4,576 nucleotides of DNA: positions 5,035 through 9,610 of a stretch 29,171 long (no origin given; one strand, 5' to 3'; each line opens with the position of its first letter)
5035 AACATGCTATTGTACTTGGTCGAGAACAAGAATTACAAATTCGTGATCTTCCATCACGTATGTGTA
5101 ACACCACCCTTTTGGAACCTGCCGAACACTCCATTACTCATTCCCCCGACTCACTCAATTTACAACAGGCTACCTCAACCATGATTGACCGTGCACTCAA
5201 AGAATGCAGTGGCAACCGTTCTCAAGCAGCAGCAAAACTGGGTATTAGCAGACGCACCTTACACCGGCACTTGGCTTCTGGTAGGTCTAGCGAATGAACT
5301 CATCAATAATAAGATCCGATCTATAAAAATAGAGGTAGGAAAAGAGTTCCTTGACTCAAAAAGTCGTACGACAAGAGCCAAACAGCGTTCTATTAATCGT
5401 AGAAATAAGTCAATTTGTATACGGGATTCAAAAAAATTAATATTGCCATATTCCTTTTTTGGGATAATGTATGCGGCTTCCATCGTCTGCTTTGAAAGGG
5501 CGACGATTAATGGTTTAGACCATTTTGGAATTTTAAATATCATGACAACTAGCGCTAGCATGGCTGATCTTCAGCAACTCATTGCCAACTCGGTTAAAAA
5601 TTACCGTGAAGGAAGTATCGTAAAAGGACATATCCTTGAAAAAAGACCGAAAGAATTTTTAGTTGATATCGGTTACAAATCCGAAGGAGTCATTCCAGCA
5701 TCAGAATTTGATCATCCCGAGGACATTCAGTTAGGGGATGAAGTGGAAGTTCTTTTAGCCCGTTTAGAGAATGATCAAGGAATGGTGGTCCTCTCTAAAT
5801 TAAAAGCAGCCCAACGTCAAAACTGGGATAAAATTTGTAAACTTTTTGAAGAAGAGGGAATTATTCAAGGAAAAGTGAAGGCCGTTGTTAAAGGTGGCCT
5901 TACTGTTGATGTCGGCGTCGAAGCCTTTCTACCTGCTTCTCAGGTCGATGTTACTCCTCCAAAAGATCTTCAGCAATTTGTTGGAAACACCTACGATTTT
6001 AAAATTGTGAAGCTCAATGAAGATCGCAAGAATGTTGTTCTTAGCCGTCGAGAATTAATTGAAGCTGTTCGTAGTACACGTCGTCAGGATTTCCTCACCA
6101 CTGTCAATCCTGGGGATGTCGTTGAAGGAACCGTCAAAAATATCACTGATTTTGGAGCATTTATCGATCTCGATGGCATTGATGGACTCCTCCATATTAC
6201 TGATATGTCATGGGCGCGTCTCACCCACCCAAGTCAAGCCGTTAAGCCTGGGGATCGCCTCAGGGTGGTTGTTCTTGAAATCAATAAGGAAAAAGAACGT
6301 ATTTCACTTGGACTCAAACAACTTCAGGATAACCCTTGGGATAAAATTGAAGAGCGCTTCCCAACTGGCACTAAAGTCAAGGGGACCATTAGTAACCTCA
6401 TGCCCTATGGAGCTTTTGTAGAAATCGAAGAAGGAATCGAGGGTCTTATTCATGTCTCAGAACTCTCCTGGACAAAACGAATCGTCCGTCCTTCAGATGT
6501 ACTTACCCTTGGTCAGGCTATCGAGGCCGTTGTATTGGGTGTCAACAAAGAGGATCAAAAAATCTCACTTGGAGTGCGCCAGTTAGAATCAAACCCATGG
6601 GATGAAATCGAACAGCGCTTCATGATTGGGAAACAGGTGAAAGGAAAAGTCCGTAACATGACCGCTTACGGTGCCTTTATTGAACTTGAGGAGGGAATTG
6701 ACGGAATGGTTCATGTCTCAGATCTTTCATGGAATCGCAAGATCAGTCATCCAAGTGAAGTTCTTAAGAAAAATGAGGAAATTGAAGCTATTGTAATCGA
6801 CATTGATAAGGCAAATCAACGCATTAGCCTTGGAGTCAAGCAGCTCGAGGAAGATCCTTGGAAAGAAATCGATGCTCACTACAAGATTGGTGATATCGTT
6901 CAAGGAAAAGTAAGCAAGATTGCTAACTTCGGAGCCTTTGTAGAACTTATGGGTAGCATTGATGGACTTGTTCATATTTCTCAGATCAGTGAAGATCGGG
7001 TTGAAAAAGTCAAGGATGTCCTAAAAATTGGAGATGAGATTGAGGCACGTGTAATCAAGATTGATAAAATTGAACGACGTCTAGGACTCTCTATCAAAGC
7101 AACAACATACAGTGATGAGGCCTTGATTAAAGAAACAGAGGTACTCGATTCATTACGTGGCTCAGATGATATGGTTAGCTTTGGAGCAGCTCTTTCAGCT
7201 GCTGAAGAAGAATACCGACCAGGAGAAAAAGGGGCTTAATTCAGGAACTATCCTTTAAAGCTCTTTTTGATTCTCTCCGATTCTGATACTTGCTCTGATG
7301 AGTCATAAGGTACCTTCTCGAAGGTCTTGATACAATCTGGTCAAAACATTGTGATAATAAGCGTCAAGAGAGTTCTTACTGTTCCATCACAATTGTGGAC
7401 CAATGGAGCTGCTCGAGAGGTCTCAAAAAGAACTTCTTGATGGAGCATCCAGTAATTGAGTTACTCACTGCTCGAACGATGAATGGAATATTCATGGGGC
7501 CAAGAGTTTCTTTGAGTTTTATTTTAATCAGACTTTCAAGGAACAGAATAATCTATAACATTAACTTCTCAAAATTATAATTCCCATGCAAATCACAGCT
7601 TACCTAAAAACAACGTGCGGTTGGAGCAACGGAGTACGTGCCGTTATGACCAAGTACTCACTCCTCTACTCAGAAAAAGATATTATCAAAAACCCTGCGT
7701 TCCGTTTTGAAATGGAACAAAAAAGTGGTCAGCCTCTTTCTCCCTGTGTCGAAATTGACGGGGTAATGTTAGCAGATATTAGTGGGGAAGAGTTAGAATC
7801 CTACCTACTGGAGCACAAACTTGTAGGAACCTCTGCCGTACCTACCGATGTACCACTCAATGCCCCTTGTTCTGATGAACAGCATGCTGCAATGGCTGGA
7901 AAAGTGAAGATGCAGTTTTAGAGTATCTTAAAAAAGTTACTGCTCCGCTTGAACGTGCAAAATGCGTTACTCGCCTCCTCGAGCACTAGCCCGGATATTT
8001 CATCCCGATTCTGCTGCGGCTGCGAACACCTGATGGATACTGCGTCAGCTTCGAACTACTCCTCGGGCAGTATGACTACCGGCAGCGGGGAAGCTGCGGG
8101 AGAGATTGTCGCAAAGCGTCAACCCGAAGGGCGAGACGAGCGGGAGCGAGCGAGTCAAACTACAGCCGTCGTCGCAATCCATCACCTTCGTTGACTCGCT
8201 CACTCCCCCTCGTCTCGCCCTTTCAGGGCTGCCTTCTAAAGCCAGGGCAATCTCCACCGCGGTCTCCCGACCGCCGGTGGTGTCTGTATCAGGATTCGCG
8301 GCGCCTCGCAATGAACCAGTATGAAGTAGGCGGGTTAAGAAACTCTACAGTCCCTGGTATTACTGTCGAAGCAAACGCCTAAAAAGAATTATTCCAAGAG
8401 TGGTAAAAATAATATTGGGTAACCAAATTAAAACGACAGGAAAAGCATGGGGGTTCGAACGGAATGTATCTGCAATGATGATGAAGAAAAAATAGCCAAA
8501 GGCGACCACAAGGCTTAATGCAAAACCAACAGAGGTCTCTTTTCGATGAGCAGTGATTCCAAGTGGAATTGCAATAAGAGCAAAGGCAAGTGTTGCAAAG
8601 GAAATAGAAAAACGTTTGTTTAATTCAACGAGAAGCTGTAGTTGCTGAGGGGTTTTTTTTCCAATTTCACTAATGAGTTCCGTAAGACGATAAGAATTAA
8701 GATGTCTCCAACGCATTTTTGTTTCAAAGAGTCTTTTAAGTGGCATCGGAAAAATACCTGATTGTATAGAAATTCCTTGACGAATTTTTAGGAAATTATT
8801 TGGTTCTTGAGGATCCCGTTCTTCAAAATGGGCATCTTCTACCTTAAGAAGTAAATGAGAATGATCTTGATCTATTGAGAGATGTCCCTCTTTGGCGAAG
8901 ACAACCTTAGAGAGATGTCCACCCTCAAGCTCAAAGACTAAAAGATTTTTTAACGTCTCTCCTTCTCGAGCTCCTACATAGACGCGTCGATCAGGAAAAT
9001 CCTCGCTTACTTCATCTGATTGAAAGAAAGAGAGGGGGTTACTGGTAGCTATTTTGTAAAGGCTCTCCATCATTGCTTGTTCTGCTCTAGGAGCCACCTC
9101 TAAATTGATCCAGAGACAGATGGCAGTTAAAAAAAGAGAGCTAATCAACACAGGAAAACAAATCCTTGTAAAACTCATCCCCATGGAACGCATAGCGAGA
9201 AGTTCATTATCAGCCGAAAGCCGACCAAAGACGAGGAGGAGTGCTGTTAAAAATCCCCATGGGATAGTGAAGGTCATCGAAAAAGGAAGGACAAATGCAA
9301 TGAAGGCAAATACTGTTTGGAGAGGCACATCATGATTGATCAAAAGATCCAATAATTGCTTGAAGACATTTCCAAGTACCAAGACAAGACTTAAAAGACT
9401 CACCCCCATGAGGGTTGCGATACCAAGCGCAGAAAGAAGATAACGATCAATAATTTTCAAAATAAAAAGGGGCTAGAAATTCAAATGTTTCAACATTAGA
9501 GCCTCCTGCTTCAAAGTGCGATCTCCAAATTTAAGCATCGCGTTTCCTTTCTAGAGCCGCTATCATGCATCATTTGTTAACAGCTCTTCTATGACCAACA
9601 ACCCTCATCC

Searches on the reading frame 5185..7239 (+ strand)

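Call 8: search_protein_families(library=pfam, proteins=[window:5185-7239:+])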
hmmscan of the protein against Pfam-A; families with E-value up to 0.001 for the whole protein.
window:5185-7239:+ (684 aa): 6 families
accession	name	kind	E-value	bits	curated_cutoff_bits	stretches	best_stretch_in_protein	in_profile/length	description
PF00575.29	S1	-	1.6e-104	342.8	22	6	567-638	3-74/74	S1 RNA binding domain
PF23459.1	S1_RRP5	-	1.1e-26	93.7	27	1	308-375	2-70/72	RRP5 S1 domain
PF21710.3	Spt6_S1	-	8.7e-14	52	27.5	0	566-636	14-85/91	Spt6, S1/OB domain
PF13509.12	S1_2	-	1.4e-09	38.3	21.8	0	568-604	1-37/61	S1 domain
PF24685.1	OB_RRP5_4th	-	5.5e-07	29.9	31.5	1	565-637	5-82/92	RRP5 OB-fold domain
PF17092.11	PCB_OB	-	5.5e-06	27.6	27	0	307-365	29-99/111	Penicillin-binding protein OB-like domain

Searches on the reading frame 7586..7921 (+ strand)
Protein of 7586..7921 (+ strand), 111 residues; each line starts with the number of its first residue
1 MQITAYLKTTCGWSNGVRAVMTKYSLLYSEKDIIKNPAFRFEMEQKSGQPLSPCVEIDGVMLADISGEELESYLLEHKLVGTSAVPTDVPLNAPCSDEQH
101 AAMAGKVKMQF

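Call 32: find_encoding_contigs(protein=window:7586-7921:+, flank=10000, max_places=10)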
Protein window:7586-7921:+ (111 aa): 2 contigs read that carry it; 1 place shown.
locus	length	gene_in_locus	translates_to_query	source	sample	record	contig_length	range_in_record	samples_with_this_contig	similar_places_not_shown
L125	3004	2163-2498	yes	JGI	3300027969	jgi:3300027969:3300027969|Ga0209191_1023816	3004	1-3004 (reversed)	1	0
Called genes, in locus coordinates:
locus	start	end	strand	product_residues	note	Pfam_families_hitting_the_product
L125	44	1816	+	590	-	PF17092:PCB_OB (faint), PF21710:Spt6_S1 (faint), PF24685:OB_RRP5_4th (faint), PF00575:S1, PF13509:S1_2 (faint), PF00575:S1, PF23459:S1_RRP5 (weak), PF00575:S1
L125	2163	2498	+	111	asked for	PF00462:Glutaredoxin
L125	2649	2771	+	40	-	-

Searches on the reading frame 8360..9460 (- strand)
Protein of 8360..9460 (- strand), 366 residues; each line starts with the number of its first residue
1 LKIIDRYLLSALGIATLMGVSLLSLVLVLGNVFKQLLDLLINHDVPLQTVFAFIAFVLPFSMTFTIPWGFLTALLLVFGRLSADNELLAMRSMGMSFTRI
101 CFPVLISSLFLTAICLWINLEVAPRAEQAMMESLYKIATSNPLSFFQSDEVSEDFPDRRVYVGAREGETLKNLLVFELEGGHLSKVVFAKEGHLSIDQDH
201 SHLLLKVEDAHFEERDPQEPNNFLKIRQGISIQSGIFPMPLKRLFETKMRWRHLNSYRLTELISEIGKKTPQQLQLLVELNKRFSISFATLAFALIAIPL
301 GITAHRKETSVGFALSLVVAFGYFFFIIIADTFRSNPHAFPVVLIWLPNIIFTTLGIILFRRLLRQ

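Call 8: search_protein_families(library=pfam, proteins=[window:8360-9460:-])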
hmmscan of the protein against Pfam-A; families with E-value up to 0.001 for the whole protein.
window:8360-9460:- (366 aa): 1 family
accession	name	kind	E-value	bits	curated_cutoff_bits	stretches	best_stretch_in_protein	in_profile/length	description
PF03739.19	LptF_LptG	-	1.7e-67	228.4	27.9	1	6-362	1-353/353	Lipopolysaccharide export system permease LptF/LptG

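Call 33: find_encoding_contigs(protein=window:8360-9460:-, flank=10000, max_places=10)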
Protein window:8360-9460:- (366 aa): no gene with exactly this product is on record in the collection.
